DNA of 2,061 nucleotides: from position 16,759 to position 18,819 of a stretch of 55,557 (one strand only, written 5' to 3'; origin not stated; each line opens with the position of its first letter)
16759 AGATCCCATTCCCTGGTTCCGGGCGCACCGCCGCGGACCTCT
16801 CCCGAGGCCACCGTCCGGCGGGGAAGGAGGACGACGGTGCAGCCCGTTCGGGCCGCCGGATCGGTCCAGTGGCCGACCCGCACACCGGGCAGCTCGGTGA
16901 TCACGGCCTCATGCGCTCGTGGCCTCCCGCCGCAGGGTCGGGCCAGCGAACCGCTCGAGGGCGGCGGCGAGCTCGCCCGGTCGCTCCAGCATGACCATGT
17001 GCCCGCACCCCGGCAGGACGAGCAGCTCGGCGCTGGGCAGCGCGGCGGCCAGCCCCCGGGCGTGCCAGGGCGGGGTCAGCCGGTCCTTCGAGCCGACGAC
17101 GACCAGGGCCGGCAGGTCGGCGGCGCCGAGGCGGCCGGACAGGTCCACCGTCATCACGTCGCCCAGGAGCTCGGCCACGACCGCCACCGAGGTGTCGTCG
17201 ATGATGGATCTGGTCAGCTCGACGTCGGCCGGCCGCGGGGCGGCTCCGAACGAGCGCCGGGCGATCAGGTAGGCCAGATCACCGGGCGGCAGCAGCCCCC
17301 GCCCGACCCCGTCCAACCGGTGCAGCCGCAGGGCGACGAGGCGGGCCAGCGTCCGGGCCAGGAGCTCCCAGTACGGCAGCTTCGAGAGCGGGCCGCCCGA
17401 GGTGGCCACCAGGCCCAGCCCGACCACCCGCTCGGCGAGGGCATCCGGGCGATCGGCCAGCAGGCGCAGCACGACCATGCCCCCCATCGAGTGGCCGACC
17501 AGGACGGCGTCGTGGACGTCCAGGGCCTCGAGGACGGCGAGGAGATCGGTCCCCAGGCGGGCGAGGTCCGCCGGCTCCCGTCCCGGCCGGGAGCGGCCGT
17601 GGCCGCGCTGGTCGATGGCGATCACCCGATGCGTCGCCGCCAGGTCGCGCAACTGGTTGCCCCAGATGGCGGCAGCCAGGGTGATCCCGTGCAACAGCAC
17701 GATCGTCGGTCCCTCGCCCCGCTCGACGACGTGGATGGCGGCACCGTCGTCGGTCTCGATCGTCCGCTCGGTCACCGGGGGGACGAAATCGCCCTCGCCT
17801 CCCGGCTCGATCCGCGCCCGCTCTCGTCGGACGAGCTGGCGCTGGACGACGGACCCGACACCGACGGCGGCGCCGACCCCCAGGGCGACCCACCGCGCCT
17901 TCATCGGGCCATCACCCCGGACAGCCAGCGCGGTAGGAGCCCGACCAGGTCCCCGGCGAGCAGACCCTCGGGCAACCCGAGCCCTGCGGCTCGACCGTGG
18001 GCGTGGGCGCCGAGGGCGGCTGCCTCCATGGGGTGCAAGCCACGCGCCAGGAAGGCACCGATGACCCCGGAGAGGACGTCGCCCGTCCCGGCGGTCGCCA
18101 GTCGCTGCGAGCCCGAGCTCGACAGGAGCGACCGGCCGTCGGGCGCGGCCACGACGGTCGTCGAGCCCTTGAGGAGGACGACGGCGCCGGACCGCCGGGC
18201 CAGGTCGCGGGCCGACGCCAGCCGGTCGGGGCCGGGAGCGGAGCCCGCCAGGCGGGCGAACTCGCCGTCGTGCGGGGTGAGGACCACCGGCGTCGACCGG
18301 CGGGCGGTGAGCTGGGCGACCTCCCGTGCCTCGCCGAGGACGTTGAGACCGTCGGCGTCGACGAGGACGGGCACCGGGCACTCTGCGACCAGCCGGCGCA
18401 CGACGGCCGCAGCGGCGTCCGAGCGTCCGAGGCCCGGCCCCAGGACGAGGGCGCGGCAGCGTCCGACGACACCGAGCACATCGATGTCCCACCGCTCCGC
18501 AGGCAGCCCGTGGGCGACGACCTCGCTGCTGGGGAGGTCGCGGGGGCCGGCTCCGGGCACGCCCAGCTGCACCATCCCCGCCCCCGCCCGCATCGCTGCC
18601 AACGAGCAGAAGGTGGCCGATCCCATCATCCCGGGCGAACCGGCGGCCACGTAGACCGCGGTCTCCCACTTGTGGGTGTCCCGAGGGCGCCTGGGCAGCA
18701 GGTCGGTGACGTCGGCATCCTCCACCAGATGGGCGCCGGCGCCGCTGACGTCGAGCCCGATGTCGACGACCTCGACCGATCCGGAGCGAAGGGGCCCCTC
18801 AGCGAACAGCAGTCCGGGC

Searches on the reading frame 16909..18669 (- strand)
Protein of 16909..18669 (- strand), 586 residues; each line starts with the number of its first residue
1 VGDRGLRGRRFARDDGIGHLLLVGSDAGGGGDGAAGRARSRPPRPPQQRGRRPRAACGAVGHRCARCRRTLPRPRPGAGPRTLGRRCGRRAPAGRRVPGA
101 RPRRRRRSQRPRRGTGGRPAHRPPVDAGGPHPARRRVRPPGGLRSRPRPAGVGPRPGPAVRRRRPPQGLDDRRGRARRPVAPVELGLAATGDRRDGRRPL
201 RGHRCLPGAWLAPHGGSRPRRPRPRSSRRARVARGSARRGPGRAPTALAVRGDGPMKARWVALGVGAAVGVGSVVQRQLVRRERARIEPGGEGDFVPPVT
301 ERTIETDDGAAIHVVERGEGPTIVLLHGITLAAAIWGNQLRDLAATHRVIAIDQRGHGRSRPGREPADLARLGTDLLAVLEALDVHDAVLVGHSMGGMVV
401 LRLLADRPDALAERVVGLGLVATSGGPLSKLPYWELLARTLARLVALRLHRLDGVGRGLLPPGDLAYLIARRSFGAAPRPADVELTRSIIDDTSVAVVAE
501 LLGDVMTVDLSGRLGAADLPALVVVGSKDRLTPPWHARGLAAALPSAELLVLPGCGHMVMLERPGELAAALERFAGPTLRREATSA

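Call 47: search_protein_families(library=pfam, proteins=[window:16909-18669:-])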
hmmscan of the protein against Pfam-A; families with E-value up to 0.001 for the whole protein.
window:16909-18669:- (586 aa): 4 families
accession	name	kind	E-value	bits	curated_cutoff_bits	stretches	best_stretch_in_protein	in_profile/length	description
PF12697.13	Abhydrolase_6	-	1e-28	101.9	26.3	1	323-570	1-217/217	Alpha/beta hydrolase family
PF00561.26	Abhydrolase_1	-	1.9e-28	100.2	25.8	1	321-564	1-245/245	alpha/beta hydrolase fold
PF12146.15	Hydrolase_4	-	3.7e-19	69.4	27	1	322-563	6-238/239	Serine aminopeptidase, S33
PF08386.16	Abhydrolase_4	-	0.00028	21.4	21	1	517-561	33-77/103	TAP-like protein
